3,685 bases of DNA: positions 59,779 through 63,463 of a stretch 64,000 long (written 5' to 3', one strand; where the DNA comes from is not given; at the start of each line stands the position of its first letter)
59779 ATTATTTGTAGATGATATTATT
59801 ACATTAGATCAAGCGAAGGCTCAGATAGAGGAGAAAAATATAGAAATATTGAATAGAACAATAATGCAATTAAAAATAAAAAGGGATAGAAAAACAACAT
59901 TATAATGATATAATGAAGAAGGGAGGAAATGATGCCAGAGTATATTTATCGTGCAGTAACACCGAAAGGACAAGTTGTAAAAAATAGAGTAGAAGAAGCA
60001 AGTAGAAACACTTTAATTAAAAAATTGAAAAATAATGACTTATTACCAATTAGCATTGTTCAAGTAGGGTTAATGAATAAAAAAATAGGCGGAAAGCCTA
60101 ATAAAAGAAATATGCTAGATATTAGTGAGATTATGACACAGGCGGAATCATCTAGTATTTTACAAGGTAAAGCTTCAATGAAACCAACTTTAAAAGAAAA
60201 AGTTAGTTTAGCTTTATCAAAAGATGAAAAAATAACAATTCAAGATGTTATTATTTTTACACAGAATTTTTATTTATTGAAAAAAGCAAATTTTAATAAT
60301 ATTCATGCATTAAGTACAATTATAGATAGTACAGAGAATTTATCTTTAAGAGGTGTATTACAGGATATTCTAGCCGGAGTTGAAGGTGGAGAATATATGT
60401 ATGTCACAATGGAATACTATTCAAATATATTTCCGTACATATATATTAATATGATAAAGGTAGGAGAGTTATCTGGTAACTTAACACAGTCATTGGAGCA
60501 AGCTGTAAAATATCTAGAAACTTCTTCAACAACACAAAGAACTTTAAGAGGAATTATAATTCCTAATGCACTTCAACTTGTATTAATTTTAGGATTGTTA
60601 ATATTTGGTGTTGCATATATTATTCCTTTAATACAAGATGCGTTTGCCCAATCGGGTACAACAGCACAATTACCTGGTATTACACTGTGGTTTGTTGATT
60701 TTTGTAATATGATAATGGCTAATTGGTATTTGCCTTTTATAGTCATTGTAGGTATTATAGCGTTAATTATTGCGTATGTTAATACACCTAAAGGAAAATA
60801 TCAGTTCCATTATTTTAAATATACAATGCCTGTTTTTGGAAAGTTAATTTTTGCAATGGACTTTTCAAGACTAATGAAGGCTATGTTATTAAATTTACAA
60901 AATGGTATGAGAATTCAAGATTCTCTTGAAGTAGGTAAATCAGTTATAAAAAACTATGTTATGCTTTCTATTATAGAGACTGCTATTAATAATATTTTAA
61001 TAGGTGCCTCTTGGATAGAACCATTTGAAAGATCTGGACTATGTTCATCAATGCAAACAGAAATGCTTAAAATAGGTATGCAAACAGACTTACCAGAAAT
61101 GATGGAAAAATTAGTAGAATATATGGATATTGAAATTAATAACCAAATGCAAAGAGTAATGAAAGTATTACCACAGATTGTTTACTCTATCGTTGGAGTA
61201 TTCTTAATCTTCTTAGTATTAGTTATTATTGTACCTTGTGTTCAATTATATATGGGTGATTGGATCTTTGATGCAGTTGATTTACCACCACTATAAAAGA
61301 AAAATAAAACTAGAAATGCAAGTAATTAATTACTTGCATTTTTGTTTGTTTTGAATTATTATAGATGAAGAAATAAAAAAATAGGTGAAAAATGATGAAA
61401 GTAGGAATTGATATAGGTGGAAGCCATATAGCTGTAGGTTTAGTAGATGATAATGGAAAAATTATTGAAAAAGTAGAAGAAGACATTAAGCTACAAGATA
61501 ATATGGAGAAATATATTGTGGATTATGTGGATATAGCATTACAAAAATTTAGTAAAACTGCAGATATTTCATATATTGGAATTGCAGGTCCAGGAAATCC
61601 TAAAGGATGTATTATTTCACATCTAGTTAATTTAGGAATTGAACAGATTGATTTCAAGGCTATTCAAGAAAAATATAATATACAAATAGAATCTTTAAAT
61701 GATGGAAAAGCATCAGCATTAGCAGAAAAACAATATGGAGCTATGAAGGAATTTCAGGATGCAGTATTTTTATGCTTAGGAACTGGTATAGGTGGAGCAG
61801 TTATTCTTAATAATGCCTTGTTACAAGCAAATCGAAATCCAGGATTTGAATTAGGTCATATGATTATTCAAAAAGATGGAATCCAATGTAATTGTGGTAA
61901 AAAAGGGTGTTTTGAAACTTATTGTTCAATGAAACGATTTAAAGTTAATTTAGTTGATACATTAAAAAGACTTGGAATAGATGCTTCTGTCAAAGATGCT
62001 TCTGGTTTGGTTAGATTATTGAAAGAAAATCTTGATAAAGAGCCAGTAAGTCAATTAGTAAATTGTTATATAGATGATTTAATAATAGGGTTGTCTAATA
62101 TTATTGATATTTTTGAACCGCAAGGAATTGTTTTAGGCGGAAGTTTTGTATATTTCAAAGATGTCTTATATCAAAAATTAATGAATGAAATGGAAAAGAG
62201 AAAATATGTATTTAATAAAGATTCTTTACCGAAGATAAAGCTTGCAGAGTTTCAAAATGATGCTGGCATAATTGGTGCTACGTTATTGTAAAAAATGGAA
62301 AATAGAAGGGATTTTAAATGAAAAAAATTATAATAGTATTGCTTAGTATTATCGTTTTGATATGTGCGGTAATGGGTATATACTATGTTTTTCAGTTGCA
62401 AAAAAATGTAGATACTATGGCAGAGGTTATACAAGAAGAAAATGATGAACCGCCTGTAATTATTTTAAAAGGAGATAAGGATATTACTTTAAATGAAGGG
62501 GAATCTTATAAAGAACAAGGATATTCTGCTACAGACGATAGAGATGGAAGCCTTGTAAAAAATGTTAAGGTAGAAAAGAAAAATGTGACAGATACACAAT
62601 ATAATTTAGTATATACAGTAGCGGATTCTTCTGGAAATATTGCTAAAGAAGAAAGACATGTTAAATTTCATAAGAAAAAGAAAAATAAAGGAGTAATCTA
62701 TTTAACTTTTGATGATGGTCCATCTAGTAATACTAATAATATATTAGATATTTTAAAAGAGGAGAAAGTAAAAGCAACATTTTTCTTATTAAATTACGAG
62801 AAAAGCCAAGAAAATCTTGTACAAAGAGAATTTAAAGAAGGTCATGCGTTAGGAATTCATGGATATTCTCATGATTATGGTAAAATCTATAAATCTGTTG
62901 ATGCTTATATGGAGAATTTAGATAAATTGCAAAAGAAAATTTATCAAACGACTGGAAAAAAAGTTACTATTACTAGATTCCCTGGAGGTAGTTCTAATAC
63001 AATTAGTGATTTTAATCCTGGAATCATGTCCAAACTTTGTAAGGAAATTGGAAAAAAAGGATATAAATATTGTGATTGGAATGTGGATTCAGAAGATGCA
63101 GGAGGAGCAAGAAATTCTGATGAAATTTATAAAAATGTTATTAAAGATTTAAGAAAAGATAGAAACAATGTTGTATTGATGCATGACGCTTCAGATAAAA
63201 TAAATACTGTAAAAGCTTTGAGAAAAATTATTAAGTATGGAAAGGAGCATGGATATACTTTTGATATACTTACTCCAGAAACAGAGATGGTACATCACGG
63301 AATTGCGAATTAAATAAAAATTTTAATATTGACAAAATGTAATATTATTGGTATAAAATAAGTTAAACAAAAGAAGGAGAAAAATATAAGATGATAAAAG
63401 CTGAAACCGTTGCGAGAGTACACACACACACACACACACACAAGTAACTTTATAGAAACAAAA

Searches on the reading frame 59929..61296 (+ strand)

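Call 56: search_protein_families(library=pfam, proteins=[window:59929-61296:+], max_evalue=0.00001)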
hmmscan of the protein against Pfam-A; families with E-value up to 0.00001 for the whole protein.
window:59929-61296:+ (455 aa): 1 family
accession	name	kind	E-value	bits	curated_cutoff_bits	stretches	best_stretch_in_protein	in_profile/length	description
PF00482.28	T2SSF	-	1.7e-24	86.6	25.2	2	110-233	1-125/125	Type II secretion system (T2SS), protein F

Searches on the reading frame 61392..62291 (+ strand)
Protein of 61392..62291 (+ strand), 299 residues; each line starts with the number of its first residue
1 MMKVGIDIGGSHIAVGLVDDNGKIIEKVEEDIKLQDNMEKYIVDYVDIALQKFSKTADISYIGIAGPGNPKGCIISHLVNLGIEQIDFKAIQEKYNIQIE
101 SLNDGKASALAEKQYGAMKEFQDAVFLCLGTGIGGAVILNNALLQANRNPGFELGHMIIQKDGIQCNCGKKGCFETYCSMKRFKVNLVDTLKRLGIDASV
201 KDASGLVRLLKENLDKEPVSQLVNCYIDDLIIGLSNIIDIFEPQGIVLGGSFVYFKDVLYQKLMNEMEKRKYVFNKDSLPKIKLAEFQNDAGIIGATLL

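Call 56: search_protein_families(library=pfam, proteins=[window:61392-62291:+], max_evalue=0.00001)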
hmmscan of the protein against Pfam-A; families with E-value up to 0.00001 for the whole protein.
window:61392-62291:+ (299 aa): 1 family
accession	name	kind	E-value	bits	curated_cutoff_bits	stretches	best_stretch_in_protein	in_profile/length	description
PF00480.26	ROK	-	1.6e-47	162.9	22.9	1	4-299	2-290/294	ROK family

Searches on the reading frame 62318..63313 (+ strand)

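Call 56: search_protein_families(library=pfam, proteins=[window:62318-63313:+], max_evalue=0.00001)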
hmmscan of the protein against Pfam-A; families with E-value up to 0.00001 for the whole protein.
window:62318-63313:+ (331 aa): 2 families
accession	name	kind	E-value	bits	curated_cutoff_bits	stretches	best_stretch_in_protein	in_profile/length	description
PF01522.26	Polysacc_deac_1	-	2.2e-27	95.9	23.1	1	119-228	1-110/124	Polysaccharide deacetylase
PF16403.11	Bact_surface_Ig-like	-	3.2e-13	50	27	1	49-116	2-70/71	Bacterial surface protein, Ig-like domain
